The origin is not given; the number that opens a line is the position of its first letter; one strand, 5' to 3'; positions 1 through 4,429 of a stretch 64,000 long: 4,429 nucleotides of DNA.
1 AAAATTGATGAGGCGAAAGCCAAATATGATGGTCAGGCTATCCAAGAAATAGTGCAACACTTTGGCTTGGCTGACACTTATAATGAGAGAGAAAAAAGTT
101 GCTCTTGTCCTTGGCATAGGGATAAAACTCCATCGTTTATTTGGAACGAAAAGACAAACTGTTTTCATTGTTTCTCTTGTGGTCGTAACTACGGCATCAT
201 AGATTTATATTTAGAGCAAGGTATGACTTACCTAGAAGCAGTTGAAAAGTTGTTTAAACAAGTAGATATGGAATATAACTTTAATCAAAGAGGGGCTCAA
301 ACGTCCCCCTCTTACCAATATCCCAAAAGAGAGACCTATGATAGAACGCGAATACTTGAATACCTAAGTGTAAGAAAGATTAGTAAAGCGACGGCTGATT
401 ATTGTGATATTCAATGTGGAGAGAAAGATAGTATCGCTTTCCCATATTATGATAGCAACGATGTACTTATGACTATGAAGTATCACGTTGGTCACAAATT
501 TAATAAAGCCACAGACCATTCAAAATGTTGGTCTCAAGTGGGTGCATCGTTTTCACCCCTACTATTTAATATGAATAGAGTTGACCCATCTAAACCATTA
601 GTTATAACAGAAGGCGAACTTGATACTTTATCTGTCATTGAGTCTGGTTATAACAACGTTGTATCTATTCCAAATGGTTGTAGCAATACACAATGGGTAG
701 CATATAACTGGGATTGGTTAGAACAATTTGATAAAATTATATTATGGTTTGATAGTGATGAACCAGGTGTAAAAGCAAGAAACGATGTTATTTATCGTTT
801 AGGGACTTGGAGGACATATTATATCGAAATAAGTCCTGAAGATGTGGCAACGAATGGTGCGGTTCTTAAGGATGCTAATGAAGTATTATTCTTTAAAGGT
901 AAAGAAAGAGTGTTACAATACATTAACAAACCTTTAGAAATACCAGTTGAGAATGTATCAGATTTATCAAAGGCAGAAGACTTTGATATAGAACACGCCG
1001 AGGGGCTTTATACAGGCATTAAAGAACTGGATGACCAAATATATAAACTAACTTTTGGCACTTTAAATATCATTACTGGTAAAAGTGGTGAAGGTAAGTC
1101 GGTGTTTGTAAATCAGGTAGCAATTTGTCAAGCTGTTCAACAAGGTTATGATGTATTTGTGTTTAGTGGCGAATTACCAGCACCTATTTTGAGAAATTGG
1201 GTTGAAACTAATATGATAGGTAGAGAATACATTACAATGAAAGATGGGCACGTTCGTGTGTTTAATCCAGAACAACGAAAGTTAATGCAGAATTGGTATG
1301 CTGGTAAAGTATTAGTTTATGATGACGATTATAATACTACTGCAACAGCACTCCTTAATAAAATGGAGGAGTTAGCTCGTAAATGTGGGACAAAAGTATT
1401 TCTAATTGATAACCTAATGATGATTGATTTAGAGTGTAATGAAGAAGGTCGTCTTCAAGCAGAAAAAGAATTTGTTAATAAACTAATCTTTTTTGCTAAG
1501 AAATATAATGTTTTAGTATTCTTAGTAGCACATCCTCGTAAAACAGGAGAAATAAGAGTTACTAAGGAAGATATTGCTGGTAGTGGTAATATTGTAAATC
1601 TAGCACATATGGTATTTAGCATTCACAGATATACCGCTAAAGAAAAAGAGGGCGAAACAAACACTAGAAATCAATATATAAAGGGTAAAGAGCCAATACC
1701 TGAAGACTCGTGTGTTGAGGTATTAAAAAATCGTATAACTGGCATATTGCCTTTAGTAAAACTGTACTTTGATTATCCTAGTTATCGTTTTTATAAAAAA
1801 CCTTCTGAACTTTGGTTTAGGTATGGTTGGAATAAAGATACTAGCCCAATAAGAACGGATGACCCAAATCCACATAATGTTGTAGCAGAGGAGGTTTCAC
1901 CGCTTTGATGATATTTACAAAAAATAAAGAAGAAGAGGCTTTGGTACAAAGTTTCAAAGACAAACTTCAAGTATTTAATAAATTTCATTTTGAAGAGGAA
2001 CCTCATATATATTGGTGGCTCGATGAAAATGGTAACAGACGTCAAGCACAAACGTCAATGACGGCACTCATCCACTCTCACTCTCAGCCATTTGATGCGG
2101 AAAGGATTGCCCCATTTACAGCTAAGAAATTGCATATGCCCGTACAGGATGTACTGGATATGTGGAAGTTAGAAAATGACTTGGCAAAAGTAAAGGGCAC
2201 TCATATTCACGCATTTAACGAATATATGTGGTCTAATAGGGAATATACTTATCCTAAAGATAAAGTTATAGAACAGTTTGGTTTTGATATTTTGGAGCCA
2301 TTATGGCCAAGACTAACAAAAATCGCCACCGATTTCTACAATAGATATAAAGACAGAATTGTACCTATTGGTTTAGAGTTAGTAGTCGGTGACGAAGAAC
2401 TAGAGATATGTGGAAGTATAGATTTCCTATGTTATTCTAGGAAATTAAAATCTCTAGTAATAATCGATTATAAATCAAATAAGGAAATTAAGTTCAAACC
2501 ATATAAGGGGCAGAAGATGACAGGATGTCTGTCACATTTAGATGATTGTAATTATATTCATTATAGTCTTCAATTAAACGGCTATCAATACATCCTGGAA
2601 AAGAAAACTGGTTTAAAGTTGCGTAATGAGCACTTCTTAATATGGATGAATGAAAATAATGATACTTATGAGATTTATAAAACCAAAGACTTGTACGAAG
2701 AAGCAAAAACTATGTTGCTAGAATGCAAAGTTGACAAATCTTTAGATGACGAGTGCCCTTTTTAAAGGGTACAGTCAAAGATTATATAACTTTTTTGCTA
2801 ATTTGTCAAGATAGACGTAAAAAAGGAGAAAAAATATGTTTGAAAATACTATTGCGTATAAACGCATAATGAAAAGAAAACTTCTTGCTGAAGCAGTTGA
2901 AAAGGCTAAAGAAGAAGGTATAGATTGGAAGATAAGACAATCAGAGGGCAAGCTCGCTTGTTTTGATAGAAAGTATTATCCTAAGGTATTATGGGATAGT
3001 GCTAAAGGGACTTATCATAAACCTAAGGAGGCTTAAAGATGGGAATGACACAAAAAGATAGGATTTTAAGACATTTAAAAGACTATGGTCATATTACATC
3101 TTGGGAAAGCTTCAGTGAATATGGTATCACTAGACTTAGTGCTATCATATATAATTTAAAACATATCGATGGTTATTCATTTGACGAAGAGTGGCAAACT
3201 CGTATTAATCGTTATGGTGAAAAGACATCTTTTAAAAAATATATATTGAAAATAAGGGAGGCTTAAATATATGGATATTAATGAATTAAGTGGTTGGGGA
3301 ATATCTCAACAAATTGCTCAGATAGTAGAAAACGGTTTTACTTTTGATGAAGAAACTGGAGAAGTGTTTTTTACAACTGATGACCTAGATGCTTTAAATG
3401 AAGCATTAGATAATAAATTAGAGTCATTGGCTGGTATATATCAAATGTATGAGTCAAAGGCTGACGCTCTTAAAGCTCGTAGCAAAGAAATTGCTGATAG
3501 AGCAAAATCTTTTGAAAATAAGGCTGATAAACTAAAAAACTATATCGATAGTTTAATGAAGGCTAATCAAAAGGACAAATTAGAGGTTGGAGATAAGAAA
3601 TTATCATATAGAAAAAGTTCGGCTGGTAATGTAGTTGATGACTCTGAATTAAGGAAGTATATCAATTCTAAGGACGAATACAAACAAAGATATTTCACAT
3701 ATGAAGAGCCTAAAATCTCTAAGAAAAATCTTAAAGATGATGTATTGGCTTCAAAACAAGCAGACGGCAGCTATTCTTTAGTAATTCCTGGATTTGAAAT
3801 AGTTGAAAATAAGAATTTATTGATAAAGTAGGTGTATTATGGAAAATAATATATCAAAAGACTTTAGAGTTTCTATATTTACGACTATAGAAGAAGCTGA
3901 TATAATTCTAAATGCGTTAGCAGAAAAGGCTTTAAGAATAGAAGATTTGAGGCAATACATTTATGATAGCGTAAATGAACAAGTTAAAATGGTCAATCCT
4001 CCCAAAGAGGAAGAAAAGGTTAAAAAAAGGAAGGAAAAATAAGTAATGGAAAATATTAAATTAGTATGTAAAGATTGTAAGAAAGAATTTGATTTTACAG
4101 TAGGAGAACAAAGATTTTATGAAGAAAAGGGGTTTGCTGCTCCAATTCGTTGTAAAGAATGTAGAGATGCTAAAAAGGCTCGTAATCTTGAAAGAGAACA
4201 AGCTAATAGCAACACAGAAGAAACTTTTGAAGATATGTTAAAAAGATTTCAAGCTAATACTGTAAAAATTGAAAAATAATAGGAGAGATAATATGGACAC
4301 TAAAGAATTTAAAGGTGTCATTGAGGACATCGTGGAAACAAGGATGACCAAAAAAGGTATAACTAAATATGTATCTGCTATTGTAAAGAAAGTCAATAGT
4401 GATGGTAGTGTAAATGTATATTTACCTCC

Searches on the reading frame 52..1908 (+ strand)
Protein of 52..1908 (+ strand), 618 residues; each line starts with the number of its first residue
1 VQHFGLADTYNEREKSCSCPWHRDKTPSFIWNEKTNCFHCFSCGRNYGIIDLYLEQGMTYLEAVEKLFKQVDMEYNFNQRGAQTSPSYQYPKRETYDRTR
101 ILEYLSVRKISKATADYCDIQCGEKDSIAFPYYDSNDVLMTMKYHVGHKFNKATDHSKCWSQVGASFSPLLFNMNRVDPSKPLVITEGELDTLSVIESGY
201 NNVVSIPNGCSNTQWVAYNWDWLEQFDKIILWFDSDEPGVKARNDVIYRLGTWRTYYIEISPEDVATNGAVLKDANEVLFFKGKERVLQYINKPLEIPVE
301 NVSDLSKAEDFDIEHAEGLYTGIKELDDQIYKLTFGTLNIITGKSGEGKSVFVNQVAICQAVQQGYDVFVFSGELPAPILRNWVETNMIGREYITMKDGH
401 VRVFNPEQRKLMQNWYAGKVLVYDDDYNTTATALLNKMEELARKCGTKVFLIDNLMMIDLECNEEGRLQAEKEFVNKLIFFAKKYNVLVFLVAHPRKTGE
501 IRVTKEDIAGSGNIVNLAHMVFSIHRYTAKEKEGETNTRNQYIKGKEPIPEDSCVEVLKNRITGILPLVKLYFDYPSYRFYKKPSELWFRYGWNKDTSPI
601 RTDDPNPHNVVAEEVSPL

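Call 6: search_protein_families(library=pfam, proteins=[window:52-1908:+], max_evalue=0.1)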
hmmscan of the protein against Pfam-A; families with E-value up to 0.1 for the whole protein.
window:52-1908:+ (618 aa): 10 families
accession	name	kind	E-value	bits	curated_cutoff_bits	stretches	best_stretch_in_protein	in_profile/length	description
PF03796.21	DnaB_C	-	4.5e-17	62.7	27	1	318-580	1-253/255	DnaB-like helicase C terminal domain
PF01807.25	Zn_ribbon_DnaG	-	4.5e-12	46.1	24.9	1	16-78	33-96/98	CHC2 zinc finger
PF13481.12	AAA_25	-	2.1e-10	41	27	1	335-499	32-194/195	AAA domain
PF06745.19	ATPase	-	3.6e-08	33.5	26.6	1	321-502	3-170/231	KaiC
PF13155.12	Toprim_2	-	5.6e-08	33.5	22.1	1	184-260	1-78/88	Toprim-like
PF13662.12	Toprim_4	-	1.5e-05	25.6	25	1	183-247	3-71/85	Toprim domain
PF25199.1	nSTAND_NTPase5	-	0.0055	17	34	1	340-380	45-85/145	Novel STAND NTPase 5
PF13401.12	AAA_22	-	0.04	14.7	27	0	340-495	9-124/130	AAA domain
PF01751.28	Toprim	-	0.05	14.2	23.1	0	224-247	54-77/96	Toprim domain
PF20720.3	nSTAND3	-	0.098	12.8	27.2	0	337-371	18-51/155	Novel STAND NTPase 3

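Call 7: search_protein_families(library=phrogs, proteins=[window:52-1908:+], max_evalue=0.1)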
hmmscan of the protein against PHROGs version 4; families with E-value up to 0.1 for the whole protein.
window:52-1908:+ (618 aa): 18 families
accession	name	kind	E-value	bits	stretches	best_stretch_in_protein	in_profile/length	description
phrog_239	-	DNA, RNA and nucleotide metabolism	4.5e-90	304.7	1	15-591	41-607/801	DNA primase/helicase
phrog_19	-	DNA, RNA and nucleotide metabolism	1.4e-32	114.4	1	300-581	317-579/621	DnaB-like replicative helicase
phrog_5482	-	unknown function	5.5e-25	88.8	1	316-586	27-302/341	-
phrog_47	-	DNA, RNA and nucleotide metabolism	1.6e-23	84.2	1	11-252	47-300/947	DNA primase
phrog_6444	-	DNA, RNA and nucleotide metabolism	5.6e-20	72.7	2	18-97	39-118/577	DNA primase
phrog_849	-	DNA, RNA and nucleotide metabolism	1.8e-14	54.5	1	94-250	139-310/435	DNA primase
phrog_243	-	DNA, RNA and nucleotide metabolism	4.5e-12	46.5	1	323-568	22-253/273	DnaB-like replicative helicase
phrog_18375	-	DNA, RNA and nucleotide metabolism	1.9e-11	44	1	316-527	356-577/644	DNA primase/helicase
phrog_11992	-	unknown function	1.1e-09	39.8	1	11-127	24-138/177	-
phrog_18097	-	DNA, RNA and nucleotide metabolism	7.2e-09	36.5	1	16-53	34-71/199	DNA primase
phrog_360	-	DNA, RNA and nucleotide metabolism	5.1e-08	34.1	1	11-65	26-81/133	DNA primase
phrog_510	-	DNA, RNA and nucleotide metabolism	5.4e-06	26.4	1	3-67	32-97/667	DNA primase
phrog_12622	-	DNA, RNA and nucleotide metabolism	0.00021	21.5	1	124-289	204-361/415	DNA primase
phrog_5311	-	DNA, RNA and nucleotide metabolism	0.003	16.8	1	15-66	98-154/692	helicase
phrog_3551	-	moron, auxiliary metabolic gene and host takeover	0.01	14.8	1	308-365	407-465/758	FtsK/SpoIIIE-like protein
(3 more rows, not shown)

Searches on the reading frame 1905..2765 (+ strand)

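Call 6: search_protein_families(library=pfam, proteins=[window:1905-2765:+], max_evalue=0.1)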
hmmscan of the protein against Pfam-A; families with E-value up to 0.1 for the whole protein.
window:1905-2765:+ (286 aa): 2 families
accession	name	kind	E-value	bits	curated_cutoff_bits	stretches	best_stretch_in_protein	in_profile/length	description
PF12705.13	PDDEXK_1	-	0.00013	22.5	22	1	145-236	103-174/247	PD-(D/E)XK nuclease superfamily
PF06250.17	YhcG_C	-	0.035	14.4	32.5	1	171-214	60-100/157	YhcG PDDEXK nuclease domain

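Call 7: search_protein_families(library=phrogs, proteins=[window:1905-2765:+], max_evalue=0.1)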
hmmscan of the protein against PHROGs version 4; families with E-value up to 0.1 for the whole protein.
window:1905-2765:+ (286 aa): 5 families
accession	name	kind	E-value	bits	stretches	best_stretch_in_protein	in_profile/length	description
phrog_298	-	DNA, RNA and nucleotide metabolism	3.3e-19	70.4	1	7-277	25-259/293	exonuclease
phrog_1227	-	DNA, RNA and nucleotide metabolism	0.0013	19.1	1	165-240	127-194/268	exonuclease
phrog_466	-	DNA, RNA and nucleotide metabolism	0.0039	17.5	1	97-199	214-304/446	exonuclease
phrog_29182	-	unknown function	0.016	15.7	1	79-149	104-172/224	-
phrog_12424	-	unknown function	0.097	13.3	0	45-140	29-117/223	-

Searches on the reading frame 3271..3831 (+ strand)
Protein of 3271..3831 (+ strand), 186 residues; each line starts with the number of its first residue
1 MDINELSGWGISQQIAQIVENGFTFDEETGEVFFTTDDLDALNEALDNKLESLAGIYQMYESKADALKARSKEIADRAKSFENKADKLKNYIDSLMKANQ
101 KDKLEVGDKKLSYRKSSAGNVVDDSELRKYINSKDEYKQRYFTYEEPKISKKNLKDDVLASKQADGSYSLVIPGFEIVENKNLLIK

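Call 6: search_protein_families(library=pfam, proteins=[window:3271-3831:+], max_evalue=0.1)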
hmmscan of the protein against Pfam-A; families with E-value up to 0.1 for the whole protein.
window:3271-3831:+ (186 aa): 8 families
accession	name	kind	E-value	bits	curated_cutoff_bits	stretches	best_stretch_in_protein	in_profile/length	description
PF05565.16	Sipho_Gp157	-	1.7e-21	77.4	28.6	1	11-166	5-150/162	Siphovirus Gp157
PF03836.20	RasGAP_C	-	0.01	16.4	26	1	34-117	22-106/137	RasGAP C-terminus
PF19064.5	DUF5760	-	0.016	15.9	27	1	84-124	4-44/86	Family of unknown function (DUF5760)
PF00170.26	bZIP_1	-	0.032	14.8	27.6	0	68-105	25-62/64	bZIP transcription factor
PF25566.1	RIMB1_N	-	0.033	14.5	28.5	1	59-124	38-100/129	RIMB1-like, N-terminal domain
PF00804.31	Syntaxin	-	0.038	14.2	26.7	1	30-119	5-94/157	Syntaxin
PF02403.27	Seryl_tRNA_N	-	0.042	14.5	28.2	1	20-97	29-102/108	Seryl-tRNA synthetase N-terminal domain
PF10186.14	ATG14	-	0.084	12.4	33.2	1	36-122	28-120/347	Vacuolar sorting 38 and autophagy-related subunit 14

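Call 7: search_protein_families(library=phrogs, proteins=[window:3271-3831:+], max_evalue=0.1)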
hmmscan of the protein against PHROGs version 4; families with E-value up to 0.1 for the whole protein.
window:3271-3831:+ (186 aa): 4 families
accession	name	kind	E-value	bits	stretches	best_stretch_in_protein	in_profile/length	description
phrog_253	-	DNA, RNA and nucleotide metabolism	6.1e-26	92.3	1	24-186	26-167/169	Mu Gam-like end protection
phrog_434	-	DNA, RNA and nucleotide metabolism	0.0025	18.1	1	36-152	245-348/372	RecE-like recombination exonuclease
phrog_6244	-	unknown function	0.026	16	1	70-130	23-83/107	-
phrog_31713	-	unknown function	0.029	14.5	1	113-144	109-140/292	-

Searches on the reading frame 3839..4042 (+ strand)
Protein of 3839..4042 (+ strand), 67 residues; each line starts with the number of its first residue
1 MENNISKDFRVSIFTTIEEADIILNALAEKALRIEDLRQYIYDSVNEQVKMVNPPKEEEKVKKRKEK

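Call 6: search_protein_families(library=pfam, proteins=[window:3839-4042:+], max_evalue=0.1)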
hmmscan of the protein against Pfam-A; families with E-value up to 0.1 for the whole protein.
window:3839-4042:+ (67 aa): 0 families

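Call 7: search_protein_families(library=phrogs, proteins=[window:3839-4042:+], max_evalue=0.1)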
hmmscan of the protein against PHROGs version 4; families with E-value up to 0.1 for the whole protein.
window:3839-4042:+ (67 aa): 1 family
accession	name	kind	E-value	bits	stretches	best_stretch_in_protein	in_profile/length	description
phrog_31558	-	unknown function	0.012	16.4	1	20-65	106-147/157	-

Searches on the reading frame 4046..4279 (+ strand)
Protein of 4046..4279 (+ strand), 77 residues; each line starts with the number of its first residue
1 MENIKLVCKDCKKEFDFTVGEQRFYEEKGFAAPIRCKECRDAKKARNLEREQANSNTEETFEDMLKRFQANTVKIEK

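Call 6: search_protein_families(library=pfam, proteins=[window:4046-4279:+], max_evalue=0.1)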
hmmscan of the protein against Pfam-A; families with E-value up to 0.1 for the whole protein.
window:4046-4279:+ (77 aa): 4 families
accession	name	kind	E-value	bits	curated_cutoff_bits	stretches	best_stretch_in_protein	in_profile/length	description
PF13451.12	zf_Tbcl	-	9e-17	61.2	24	1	4-47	3-47/48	Probable treble clef domain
PF14522.11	Cytochrome_C7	-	0.038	14.3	24.8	1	5-49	13-57/67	Cytochrome c7 and related cytochrome c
PF03604.18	Zn_ribbon_RPAB4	-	0.044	13.9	24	0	32-39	16-23/32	DNA directed RNA polymerase, 7 kDa subunit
PF17207.9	MCM_OB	-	0.048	13.9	24.8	1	2-52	31-71/126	MCM OB domain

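Call 7: search_protein_families(library=phrogs, proteins=[window:4046-4279:+], max_evalue=0.1)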
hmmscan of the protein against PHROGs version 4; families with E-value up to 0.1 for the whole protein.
window:4046-4279:+ (77 aa): 3 families
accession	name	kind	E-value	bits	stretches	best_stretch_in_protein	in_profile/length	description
phrog_12178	-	unknown function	0.016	15.8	0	24-53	79-108/111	-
phrog_2539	-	unknown function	0.068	14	1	7-66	99-152/229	-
phrog_1257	-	moron, auxiliary metabolic gene and host takeover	0.069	14.4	1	3-63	29-88/97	ribosome associated inhibitor A; zinc finger domain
